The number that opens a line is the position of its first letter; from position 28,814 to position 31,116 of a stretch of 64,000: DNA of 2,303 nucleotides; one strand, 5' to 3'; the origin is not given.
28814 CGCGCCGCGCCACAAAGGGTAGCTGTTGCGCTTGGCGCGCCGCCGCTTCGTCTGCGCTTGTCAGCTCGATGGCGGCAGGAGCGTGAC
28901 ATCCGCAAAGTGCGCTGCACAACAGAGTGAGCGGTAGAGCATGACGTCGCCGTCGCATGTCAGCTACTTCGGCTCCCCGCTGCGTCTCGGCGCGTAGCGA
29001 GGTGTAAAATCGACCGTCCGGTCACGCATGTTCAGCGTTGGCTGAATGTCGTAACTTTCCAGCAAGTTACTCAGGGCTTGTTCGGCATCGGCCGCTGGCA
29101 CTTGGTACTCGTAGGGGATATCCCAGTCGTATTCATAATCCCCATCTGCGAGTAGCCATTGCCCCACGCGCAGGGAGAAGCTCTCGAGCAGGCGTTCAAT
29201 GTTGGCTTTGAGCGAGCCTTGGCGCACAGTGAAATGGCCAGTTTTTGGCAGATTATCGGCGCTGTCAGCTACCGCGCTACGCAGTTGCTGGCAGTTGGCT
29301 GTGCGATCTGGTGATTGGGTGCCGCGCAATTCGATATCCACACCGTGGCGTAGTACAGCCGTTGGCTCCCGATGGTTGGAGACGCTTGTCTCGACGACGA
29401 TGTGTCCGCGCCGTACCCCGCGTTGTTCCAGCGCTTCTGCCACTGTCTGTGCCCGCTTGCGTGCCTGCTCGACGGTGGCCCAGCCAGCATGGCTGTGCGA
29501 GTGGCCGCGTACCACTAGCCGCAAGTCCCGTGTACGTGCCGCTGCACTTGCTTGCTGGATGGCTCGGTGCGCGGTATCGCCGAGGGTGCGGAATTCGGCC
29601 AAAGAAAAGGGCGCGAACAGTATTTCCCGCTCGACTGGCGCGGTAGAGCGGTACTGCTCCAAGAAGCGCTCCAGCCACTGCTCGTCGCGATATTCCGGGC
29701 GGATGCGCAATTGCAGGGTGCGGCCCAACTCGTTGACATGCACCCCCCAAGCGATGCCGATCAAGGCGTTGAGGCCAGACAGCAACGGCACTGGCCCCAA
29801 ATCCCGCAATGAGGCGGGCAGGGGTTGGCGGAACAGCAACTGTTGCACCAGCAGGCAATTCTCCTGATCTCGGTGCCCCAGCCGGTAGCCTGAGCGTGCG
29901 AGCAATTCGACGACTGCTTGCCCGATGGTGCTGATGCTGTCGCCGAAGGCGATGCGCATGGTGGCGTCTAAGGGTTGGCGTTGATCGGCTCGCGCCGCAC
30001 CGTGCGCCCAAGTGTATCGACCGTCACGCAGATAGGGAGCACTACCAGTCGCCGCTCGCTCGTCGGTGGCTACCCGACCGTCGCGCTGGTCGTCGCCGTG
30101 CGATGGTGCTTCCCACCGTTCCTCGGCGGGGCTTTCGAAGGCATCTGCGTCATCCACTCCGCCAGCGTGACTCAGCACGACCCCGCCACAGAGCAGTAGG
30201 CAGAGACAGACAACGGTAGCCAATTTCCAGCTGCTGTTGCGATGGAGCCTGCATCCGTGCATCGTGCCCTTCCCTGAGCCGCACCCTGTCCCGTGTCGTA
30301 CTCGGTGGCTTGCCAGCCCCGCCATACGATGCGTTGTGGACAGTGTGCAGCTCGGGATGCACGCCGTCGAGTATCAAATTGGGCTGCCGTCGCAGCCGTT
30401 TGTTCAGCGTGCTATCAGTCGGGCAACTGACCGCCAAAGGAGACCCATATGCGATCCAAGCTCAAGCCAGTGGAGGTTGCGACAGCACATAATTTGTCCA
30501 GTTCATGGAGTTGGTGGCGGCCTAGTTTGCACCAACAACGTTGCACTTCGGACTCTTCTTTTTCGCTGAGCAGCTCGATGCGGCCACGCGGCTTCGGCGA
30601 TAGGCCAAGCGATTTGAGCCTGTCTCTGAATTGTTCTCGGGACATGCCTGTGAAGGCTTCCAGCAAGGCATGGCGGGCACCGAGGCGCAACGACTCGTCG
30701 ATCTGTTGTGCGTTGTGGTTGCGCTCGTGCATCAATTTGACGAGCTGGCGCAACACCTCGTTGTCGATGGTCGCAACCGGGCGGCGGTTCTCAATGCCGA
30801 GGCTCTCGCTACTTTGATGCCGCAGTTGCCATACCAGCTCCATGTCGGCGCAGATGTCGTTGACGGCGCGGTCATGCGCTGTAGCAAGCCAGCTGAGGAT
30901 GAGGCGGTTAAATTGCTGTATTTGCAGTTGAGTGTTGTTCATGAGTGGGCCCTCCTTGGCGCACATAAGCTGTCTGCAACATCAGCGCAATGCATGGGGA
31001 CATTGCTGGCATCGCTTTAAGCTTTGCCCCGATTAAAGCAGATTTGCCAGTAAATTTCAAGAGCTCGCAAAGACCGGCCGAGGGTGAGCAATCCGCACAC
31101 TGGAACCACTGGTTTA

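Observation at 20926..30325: R64/PAPI-1-type type IVB pilus cluster in a core-chromosome context, outside any recognisable ICE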

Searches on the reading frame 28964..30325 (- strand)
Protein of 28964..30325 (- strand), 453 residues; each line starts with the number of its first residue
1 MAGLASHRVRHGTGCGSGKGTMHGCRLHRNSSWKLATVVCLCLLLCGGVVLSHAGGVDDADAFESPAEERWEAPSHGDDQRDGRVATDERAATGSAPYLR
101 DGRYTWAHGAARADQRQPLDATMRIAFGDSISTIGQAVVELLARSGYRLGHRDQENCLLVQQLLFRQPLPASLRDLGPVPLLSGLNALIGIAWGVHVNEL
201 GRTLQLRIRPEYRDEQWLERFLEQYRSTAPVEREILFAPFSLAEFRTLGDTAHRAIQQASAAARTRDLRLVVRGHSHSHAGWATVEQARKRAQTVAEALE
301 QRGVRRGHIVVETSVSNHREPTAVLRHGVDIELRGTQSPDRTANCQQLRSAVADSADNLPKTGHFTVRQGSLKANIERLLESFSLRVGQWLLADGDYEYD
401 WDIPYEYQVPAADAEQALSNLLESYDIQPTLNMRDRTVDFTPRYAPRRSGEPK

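Call 5: search_protein_families(library=pfam, proteins=[window:28964-30325:-], max_evalue=0.01)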
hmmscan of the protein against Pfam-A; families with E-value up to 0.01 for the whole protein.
window:28964-30325:- (453 aa): 1 family
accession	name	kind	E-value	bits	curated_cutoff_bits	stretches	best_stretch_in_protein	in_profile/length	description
PF00691.25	OmpA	-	0.00065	20.4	27.2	1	250-313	11-78/98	OmpA family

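Call 6: search_protein_families(library=ncbifam, proteins=[window:28964-30325:-], max_evalue=0.01)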
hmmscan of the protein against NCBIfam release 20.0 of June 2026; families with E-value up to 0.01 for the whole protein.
window:28964-30325:- (453 aa): 1 family
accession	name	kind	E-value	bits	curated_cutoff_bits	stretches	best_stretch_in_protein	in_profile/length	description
TIGR03748.1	conj_PilL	equivalog_domain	2.3e-21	75.9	64.15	1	100-204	2-103/105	PFGI-1 class ICE element type IV pilus protein PilL2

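Call 37: search_dna_similar(query=window:28964-30325:-, collection=plasmids, mode=protein, max_rows=20, max_evalue=0.001)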
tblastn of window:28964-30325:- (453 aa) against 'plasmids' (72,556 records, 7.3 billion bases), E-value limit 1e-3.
Records with a match: 41; places in all: 41; records where one place covers at least 80% of the query: 0.
Best place of each record, by identity: <60% 41.
By first word of the organism name: Pantoea 11; Pseudomonas 6; Marinobacter 5; Stutzerimonas 3; Salmonella 2; Ralstonia 2; Duffyella 2; Vibrio 2; Legionella 2; Citrobacter 1; and 5 more.
By predicted mobility (MOB-suite, as given by PLSDB): non-mobilizable 27; conjugative 14.
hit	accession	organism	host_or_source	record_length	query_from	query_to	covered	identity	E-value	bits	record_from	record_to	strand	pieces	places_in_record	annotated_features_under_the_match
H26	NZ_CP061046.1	Salmonella enterica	bacterial culture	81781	68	213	32%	31.3%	4e-5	54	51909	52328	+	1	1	PilL N-terminal domain-containing protein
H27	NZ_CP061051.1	Salmonella enterica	bacterial culture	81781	68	213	32%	31.3%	4e-5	54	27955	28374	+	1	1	PilL N-terminal domain-containing protein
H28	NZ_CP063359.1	Stutzerimonas stutzeri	Homo sapiens,Cerebrospinal ...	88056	91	212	27%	35.8%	3e-9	67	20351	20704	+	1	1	none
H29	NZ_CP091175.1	Stutzerimonas stutzeri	cell culture,wwtp active sludge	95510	91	212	27%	35.8%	7e-9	66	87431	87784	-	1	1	none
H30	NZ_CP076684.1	Stutzerimonas zhaodongensis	isolated microorganism,Ocean water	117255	91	212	27%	35.8%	7e-9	66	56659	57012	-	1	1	none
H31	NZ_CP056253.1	Citrobacter sp. RHBSTW-00903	culture,Wastewater influent sample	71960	85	213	28%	32.3%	5e-4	50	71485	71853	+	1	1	none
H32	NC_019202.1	Pseudomonas aeruginosa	airways of a cystic fibrosis patient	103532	97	213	26%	33.9%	4e-7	61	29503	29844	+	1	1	TcpQ domain-containing protein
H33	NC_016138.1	Pseudomonas aeruginosa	-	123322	97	213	26%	33.9%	4e-7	60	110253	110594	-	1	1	TcpQ domain-containing protein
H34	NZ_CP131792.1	Pseudomonas aeruginosa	Homo sapiens,culture,blood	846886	97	213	26%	33.9%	5e-7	60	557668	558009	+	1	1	TcpQ domain-containing protein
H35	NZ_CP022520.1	Pantoea vagans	masson pine,cell culture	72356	94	213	26%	32.8%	2e-5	55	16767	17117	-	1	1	PilL N-terminal domain-containing protein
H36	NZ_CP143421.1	Pantoea agglomerans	Phaseolus vulgaris,cell ...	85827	94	213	26%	32.8%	2e-5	55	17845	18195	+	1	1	PilL N-terminal domain-containing protein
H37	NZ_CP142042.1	Pseudomonas veronii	cell culture,ground water from aniline ...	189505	97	213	26%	33.1%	7e-6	56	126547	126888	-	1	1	TcpQ domain-containing protein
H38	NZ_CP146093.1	Ralstonia sp. RRA.1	pure culture,Cupriavidus necator ...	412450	97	204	24%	35.8%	2e-4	51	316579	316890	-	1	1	PilL N-terminal domain-containing protein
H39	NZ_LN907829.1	Duffyella gerundensis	-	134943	94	213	26%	32.0%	1e-4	52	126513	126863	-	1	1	PilL N-terminal domain-containing protein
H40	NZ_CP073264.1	Duffyella gerundensis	Lolium perenne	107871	94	213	26%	32.0%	1e-4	52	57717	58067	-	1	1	PilL N-terminal domain-containing protein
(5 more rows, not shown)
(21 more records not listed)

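Call 38: get_annotated_region(hit=H32, flank=12000)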
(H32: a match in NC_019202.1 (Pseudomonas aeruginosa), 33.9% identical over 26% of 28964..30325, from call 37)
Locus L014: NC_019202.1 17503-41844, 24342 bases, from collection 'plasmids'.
description: Pseudomonas aeruginosa plasmid pKLC102, complete sequence
organism: Pseudomonas aeruginosa (NCBI taxid 287)
taxonomy: Bacteria; Pseudomonadota; Gammaproteobacteria; Pseudomonadales; Pseudomonadaceae; Pseudomonas; Pseudomonas aeruginosa
host: -; source: airways of a cystic fibrosis patient; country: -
typing (MOB-suite, as given by PLSDB): conjugative; replicon rep_cluster_322; relaxase MOBH; mating-pair formation MPF_G
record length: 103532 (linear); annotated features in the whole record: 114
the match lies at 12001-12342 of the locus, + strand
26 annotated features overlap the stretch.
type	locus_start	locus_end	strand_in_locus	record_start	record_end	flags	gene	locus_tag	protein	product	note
CDS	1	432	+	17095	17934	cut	-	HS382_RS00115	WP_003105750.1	Rha family transcriptional regulator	-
CDS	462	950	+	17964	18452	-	-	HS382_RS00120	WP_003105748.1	single-stranded DNA-binding protein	-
predicted_resistance_gene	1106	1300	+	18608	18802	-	crpP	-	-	ICE-associated protein CrpP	predicted by amrfinderplus; class FLUOROQUINOLONE; identity 98.46%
CDS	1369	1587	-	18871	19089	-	-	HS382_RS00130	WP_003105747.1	hypothetical protein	-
CDS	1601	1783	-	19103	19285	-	-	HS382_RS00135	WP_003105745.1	hypothetical protein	-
CDS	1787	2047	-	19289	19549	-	-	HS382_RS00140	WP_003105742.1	hypothetical protein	-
CDS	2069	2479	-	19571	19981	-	vapC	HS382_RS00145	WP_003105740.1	tRNA(fMet)-specific endonuclease VapC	-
CDS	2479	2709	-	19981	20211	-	vapB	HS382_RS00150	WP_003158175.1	type II toxin-antitoxin system VapB family antitoxin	-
CDS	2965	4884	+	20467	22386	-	topA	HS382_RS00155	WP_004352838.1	type I DNA topoisomerase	GO:0006260 - DNA replication [Evidence IEA]; GO:0006265 - DNA topological change [Evidence IEA]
CDS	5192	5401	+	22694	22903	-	-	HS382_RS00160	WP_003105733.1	cold-shock protein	-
CDS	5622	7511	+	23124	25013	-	-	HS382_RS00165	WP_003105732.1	hypothetical protein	-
CDS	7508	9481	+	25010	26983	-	-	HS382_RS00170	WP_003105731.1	DEAD/DEAH box helicase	-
CDS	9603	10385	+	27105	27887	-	-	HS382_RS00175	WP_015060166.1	phage Gp37/Gp68 family protein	-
CDS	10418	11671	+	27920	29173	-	-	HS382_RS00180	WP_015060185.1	three-Cys-motif partner protein TcmP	-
CDS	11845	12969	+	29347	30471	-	-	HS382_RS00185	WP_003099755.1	TcpQ domain-containing protein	-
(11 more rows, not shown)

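Call 98: search_protein_families(library=pfam, proteins=[L014:11845-12969:+, L014:12969-14678:+, L014:14682-16007:+, L014:15997-16530:+, L014:19220-19750:+, L014:19747-20688:+, L014:20693-22021:+, L014:22050-22487:+], max_evalue=0.001)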
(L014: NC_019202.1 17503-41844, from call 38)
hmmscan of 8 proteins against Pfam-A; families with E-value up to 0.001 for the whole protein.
L014:11845-12969:+ (374 aa): 1 family
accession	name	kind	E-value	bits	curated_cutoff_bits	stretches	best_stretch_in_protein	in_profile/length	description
PF10671.14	TcpQ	-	9.9e-18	64.4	27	1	292-370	1-78/80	Toxin co-regulated pilus biosynthesis protein Q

L014:12969-14678:+ (569 aa): 3 families
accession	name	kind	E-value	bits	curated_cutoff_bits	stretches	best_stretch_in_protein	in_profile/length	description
PF07655.18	Secretin_N_2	-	3.9e-16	59.8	23.4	1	213-301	1-91/91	Secretin N-terminal domain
PF00263.26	Secretin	-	1.5e-14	54.4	27.5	1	401-567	1-167/169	Bacterial type II and III secretion system protein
PF03958.22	Secretin_N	-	0.00083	20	28.2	0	277-320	12-61/69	Bacterial type II/III secretion system short domain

L014:14682-16007:+ (441 aa): 1 family
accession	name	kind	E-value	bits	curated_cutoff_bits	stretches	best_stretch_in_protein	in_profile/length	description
PF06864.17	PAP_PilO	-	6.7e-55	187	26.7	1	23-440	1-419/419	Pilin accessory protein (PilO)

L014:15997-16530:+ (177 aa): 0 families

L014:19220-19750:+ (176 aa): 1 family
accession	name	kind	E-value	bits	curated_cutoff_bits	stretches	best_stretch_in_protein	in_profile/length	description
PF08805.16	PilS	-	1e-23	84.3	22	1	45-174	2-137/138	PilS N terminal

L014:19747-20688:+ (313 aa): 1 family
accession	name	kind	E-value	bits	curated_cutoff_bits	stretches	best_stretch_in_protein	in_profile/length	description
PF00437.27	T2SSE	-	1.2e-22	80.5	24.9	1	69-263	91-277/370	Type II/IV secretion system protein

L014:20693-22021:+ (442 aa): 1 family
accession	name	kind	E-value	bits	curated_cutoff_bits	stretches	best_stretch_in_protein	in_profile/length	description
PF04917.17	Shufflon_N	-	2e-83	281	27.5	1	35-350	2-324/324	Bacterial shufflon protein, N-terminal constant region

L014:22050-22487:+ (145 aa): 1 family
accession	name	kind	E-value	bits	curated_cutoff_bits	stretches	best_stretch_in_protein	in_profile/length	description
PF07419.17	PilM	-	2.7e-25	89.3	25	1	19-144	12-136/136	PilM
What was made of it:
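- On PFGI-1/PAPI-1/pKLC102-class ICE type IVb pilus (pil2): The pKLC102 control hits at 64 bits (call 98). The control hits at 187 bits (call 98). The control hits at 89 bits (call 98).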

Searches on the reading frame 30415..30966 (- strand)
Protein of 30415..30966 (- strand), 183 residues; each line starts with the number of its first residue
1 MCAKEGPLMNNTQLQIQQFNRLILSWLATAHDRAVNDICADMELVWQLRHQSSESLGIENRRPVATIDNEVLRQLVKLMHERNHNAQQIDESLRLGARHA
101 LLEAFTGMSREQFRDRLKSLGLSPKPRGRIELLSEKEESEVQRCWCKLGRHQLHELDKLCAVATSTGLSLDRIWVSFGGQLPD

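Call 8: search_protein_families(library=pfam, proteins=[window:30415-30966:-], max_evalue=0.001)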
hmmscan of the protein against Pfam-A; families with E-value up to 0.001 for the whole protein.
window:30415-30966:- (183 aa): 1 family
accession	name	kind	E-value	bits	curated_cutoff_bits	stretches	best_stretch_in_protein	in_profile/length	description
PF11198.13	DUF2857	-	2.6e-19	70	36.8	1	66-175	55-166/174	Protein of unknown function (DUF2857)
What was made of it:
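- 30415..30942 (-): DUF2857 / BisC-family protein. Putative FlhC-like transcriptional activator subunit retained from the ICE backbone. The likely start is the second ATG, which follows AAGGAGG. PF11198 at 70 bits against a cutoff of 36.8 (call 8).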

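Call 74: search_protein_families(library=ncbifam, proteins=[window:30415-30966:-], max_evalue=0.01)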
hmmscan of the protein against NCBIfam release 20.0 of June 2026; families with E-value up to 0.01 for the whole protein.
window:30415-30966:- (183 aa): 0 families

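Call 94: search_solved_structures(query=A7, max_evalue=10)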
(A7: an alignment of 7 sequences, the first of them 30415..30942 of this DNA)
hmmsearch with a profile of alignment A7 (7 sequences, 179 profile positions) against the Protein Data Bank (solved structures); distinct sequences matched with E-value up to 10: 2.
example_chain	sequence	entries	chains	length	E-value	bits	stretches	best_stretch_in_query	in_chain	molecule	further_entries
5vht_A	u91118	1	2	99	0.1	15.2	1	49-98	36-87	Chorismate Mutase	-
3kvg_A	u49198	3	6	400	1.7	11.2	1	41-111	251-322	Heat shock 70 (HSP70) protein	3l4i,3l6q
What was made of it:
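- On DUF2857 / BisC family (ICE backbone regulator): The fold was not testable: PDB sequence search was empty (call 94) and no structure job was left.
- Closest known: ICEclc BisDC activator. Different: A FlhC-like fold was not testable by sequence (call 94).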
